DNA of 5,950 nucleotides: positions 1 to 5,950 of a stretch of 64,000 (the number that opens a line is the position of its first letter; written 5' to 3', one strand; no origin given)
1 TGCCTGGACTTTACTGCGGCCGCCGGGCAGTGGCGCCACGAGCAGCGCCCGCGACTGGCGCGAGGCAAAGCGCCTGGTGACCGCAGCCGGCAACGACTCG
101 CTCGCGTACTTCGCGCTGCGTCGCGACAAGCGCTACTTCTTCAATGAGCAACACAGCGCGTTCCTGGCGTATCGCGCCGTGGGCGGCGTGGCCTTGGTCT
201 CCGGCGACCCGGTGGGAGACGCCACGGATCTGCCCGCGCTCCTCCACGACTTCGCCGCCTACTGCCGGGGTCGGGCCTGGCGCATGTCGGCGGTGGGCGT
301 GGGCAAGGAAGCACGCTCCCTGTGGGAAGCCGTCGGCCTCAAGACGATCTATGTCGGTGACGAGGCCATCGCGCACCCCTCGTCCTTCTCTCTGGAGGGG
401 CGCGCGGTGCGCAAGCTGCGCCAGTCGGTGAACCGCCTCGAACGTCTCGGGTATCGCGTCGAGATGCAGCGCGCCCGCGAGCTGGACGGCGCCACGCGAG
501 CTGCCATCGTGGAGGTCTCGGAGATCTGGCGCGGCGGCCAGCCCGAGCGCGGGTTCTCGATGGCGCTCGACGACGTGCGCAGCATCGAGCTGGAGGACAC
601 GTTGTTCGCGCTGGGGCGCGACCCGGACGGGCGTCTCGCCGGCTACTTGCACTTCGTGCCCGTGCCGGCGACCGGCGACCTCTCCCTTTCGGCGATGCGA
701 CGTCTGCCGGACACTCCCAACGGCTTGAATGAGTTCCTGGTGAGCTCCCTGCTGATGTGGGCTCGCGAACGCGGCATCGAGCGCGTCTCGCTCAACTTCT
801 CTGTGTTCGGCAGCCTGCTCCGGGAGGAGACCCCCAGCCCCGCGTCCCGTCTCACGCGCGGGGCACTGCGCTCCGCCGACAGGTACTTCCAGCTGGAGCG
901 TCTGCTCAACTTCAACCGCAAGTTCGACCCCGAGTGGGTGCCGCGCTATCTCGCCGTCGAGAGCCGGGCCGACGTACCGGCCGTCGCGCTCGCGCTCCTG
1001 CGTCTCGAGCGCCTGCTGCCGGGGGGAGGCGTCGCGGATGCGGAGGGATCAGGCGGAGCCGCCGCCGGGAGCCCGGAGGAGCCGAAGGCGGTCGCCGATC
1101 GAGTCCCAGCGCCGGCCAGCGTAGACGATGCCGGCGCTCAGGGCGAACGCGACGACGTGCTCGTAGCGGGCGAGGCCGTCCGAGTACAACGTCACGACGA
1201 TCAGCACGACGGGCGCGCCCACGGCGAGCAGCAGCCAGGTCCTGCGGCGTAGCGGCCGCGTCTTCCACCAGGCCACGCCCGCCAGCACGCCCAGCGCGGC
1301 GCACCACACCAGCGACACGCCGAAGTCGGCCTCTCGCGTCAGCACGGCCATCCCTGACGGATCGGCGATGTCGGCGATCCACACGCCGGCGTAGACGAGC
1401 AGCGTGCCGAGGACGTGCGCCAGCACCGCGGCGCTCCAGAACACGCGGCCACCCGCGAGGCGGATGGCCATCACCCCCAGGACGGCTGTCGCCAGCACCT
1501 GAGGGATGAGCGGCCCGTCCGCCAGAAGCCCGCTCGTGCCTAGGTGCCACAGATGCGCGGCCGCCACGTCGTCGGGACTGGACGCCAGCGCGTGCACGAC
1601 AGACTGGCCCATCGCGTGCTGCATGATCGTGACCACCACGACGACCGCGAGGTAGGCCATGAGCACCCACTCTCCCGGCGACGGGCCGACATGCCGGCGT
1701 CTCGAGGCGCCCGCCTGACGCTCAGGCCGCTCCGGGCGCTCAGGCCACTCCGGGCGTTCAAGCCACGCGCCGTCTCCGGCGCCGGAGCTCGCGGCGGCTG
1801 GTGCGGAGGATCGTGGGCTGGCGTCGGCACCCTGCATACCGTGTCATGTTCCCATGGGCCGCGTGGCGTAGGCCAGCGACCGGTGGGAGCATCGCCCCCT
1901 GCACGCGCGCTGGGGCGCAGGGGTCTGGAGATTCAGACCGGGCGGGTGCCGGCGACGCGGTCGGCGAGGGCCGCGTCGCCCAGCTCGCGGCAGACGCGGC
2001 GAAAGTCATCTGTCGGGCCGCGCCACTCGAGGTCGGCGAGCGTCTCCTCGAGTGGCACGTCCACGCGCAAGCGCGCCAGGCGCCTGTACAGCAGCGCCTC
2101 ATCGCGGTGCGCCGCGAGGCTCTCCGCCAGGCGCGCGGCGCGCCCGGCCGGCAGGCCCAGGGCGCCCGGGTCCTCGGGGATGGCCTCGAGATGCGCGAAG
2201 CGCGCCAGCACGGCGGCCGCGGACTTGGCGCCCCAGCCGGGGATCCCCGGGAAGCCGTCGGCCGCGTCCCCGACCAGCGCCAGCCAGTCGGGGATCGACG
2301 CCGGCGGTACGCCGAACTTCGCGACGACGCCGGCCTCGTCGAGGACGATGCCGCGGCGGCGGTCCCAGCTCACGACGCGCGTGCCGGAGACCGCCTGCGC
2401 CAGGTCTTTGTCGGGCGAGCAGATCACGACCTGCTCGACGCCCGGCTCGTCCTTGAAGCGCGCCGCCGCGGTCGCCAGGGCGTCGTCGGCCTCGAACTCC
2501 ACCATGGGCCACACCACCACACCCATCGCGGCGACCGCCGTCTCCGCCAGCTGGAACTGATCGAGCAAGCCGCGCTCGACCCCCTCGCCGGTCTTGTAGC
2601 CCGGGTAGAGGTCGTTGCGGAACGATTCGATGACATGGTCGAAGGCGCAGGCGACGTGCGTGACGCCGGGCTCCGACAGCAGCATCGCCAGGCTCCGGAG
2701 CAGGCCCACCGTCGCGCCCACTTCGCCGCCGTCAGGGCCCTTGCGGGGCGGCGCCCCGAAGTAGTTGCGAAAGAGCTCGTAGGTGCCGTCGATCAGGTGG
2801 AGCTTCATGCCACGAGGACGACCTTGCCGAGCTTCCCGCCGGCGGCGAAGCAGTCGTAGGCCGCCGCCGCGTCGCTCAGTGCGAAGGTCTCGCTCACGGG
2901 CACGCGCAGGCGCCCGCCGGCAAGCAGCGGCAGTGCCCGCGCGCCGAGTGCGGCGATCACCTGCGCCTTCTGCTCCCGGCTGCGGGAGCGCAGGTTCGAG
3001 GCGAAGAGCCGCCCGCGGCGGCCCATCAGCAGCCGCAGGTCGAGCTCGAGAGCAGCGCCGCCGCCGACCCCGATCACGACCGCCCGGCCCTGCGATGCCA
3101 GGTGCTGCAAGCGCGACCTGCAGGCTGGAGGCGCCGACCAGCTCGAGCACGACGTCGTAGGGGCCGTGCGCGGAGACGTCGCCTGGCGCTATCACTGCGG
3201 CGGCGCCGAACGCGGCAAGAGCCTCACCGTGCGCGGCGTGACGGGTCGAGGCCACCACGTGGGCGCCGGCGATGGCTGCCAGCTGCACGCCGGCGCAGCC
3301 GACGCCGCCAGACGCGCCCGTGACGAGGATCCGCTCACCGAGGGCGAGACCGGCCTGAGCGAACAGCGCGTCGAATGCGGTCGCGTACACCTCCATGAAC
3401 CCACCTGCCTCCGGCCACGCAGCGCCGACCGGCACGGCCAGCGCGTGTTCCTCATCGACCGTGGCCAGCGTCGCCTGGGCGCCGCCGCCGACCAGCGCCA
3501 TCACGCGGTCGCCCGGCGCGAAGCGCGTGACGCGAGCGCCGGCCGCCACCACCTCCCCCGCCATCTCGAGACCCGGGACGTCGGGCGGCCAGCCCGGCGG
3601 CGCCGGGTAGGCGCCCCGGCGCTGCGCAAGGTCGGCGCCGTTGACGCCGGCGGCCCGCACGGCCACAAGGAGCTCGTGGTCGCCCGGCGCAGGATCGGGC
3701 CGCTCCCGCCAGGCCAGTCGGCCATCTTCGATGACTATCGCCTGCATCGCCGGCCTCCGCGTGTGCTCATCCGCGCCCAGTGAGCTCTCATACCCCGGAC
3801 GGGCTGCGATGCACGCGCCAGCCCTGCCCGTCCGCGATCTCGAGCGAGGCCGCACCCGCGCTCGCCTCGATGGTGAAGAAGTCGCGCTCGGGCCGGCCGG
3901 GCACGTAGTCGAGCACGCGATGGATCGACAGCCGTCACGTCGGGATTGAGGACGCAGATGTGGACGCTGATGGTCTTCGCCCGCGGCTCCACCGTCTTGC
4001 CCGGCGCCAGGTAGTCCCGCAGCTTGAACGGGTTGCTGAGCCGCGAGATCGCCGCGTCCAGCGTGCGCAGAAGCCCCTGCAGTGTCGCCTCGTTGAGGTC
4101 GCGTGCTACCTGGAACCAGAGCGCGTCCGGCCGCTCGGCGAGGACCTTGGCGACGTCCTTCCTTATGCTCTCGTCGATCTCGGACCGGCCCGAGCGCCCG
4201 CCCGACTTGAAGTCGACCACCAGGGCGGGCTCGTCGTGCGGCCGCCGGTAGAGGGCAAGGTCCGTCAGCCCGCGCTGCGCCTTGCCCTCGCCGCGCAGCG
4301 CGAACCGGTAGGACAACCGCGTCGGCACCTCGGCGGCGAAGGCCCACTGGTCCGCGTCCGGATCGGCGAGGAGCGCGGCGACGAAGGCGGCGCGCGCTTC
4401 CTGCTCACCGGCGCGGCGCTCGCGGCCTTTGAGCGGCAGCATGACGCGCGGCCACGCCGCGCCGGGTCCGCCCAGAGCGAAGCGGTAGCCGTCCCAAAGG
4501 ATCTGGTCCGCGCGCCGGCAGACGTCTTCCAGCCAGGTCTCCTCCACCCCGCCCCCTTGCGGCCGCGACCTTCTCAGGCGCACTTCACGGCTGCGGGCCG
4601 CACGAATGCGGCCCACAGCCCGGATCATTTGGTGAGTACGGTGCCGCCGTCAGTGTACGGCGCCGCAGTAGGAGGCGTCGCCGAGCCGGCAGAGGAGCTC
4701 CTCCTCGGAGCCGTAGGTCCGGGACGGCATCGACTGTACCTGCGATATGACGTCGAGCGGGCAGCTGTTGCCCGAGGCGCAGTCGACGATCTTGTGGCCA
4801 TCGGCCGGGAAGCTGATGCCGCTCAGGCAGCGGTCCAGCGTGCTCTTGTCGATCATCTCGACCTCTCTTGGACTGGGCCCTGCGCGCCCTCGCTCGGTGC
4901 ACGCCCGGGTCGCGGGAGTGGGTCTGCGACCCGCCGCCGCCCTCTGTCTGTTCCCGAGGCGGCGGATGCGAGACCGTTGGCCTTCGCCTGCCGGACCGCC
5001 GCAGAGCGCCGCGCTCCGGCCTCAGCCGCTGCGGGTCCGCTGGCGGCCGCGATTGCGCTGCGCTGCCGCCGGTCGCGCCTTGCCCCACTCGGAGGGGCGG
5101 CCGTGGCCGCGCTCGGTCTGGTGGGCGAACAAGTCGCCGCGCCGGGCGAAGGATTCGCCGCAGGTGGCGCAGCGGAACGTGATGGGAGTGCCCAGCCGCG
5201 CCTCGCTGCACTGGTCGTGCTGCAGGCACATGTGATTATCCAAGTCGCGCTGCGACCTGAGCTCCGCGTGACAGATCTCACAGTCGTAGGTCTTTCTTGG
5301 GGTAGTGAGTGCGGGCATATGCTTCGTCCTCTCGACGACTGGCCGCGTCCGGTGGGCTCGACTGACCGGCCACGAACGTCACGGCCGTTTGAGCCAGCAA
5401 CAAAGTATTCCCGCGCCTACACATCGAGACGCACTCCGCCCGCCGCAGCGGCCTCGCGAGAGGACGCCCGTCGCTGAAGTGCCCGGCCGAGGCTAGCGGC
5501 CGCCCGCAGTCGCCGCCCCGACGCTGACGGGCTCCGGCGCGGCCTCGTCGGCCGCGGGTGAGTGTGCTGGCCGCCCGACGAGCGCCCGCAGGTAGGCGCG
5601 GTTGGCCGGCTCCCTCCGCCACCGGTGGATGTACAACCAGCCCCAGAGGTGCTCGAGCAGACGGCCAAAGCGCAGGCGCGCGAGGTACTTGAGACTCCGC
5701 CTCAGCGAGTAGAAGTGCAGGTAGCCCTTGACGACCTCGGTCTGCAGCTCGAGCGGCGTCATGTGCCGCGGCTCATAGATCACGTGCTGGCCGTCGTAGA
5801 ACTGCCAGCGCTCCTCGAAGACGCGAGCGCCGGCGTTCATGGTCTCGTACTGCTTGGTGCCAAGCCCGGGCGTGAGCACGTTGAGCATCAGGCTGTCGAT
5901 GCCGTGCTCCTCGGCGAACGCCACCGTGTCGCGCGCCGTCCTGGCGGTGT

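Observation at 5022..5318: Bacterial small protein with two eukaryote-style C2H2 zinc fingers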

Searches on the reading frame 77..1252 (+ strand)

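Call 14: search_protein_families(library=pfam, proteins=[window:77-1252:+], max_evalue=0.001)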
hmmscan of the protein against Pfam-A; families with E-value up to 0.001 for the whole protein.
window:77-1252:+ (391 aa): 1 family
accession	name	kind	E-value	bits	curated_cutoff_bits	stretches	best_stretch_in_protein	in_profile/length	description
PF09924.15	LPG_synthase_C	-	1.5e-73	247.9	27.5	1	5-293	8-297/298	Phosphatidylglycerol lysyltransferase, C-terminal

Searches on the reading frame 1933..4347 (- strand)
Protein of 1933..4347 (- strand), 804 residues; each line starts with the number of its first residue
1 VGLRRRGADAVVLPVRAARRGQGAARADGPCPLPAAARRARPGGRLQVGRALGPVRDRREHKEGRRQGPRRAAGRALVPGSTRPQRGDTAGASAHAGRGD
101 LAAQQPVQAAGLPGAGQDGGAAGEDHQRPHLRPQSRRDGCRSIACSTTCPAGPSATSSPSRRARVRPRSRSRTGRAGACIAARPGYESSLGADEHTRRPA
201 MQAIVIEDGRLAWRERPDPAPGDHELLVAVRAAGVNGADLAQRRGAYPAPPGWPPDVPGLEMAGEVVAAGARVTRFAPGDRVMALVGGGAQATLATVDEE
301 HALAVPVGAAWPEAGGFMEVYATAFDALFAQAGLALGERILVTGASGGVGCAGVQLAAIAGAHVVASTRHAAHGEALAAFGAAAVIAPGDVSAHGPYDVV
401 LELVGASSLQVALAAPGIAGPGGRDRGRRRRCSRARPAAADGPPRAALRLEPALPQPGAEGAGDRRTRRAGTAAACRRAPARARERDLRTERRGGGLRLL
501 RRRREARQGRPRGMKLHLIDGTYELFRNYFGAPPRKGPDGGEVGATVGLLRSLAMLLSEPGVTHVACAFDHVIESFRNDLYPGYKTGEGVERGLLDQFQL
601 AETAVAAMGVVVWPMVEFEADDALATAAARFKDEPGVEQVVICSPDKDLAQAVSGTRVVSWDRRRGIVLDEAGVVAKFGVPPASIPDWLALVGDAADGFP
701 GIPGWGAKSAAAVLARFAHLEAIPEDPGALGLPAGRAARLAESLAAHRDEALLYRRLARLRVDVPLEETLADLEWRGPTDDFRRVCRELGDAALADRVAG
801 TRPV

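Call 14: search_protein_families(library=pfam, proteins=[window:1933-4347:-], max_evalue=0.001)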
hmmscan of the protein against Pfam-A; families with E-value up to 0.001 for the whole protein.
window:1933-4347:- (804 aa): 4 families
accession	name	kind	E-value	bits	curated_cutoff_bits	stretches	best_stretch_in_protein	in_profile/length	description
PF02739.22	5_3_exonuc_N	-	2.7e-31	109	34.3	1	515-679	1-164/164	5'-3' exonuclease, N-terminal resolvase-like domain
PF01367.25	5_3_exonuc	-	5.7e-21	75.3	40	1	680-779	1-95/97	5'-3' exonuclease, C-terminal SAM fold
PF08240.17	ADH_N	-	3.9e-16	59.6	23.5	1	222-306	1-103/104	Alcohol dehydrogenase GroES-like domain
PF00107.32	ADH_zinc_N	-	4.3e-06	27.1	31.8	1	348-415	1-78/129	Zinc-binding dehydrogenase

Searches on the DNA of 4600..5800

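Call 28: search_rna_families(source=window, start=4600, end=5800, threshold=evalue, max_evalue=10)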
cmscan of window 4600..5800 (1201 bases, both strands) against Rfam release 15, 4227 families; matches with E-value up to 10: 3.
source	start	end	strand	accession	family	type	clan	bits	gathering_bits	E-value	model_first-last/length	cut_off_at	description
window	4652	4711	-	RF02791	CcsR1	Gene; sRNA;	-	14.5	65.3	1.7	1-83/83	no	Conserved CCUCCUCCC motif stress-induced RNA 1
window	5640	5731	-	RF02246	Six3os1_1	Gene; lncRNA;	-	12.2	50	7.5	1-87/87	no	Six3os1 conserved region 1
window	4799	4860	-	RF01119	sR32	Gene; snRNA; snoRNA; CD-box;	-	10.9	40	5.5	1-57/57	no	Small nucleolar RNA sR32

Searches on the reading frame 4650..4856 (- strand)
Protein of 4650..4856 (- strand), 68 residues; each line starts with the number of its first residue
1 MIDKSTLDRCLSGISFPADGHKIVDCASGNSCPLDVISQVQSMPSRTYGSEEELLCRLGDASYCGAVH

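Call 14: search_protein_families(library=pfam, proteins=[window:4650-4856:-], max_evalue=0.001)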
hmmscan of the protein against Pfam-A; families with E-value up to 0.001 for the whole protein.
window:4650-4856:- (68 aa): 1 family
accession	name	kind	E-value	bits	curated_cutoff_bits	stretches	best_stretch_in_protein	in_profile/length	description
PF11387.14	DUF2795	-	4e-11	43.1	25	1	5-54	4-53/54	Protein of unknown function (DUF2795)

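Call 42: search_protein_families(library=ncbifam, proteins=[window:4650-4856:-], max_evalue=0.01)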
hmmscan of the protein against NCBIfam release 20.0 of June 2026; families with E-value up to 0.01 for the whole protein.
window:4650-4856:- (68 aa): 0 families

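Call 43: search_protein_families(library=padloc, proteins=[window:4650-4856:-], max_evalue=0.01)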
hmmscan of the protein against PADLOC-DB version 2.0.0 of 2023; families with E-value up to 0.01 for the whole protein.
window:4650-4856:- (68 aa): 0 families
